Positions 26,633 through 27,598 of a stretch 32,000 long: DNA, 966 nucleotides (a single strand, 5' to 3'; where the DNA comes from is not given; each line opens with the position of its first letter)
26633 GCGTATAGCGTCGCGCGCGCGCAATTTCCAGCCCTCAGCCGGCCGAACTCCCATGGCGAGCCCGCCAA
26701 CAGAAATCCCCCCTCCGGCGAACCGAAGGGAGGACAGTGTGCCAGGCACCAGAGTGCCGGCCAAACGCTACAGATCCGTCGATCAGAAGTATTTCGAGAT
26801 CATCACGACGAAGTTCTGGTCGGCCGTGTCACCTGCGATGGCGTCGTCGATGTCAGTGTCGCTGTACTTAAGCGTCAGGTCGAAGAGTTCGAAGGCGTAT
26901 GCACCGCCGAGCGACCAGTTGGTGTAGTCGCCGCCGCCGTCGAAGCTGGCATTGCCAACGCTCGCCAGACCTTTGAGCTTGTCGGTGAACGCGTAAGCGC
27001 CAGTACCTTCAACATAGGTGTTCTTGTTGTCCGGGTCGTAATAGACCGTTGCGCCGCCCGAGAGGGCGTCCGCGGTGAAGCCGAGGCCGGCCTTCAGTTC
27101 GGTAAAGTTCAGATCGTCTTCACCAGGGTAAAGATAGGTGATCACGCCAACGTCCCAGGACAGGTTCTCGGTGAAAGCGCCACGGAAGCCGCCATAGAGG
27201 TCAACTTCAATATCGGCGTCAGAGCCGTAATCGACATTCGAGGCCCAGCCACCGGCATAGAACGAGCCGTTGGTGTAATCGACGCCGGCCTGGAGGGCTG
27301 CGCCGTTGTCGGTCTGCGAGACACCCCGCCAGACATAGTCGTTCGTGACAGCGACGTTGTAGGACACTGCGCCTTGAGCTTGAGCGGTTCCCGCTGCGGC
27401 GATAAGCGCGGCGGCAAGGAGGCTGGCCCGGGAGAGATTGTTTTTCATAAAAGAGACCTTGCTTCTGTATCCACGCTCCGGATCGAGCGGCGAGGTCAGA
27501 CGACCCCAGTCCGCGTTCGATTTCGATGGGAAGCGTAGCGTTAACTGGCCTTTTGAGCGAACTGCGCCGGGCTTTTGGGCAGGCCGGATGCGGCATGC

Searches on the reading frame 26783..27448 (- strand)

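Call 58: search_protein_families(library=pfam, proteins=[window:26783-27448:-], max_evalue=0.01)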
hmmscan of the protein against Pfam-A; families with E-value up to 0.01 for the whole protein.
window:26783-27448:- (221 aa): 1 family
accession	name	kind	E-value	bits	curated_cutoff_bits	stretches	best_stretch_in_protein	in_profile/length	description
PF09694.16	Gcw_chp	-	3.2e-28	99.7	24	1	22-221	4-230/230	Bacterial protein of unknown function (Gcw_chp)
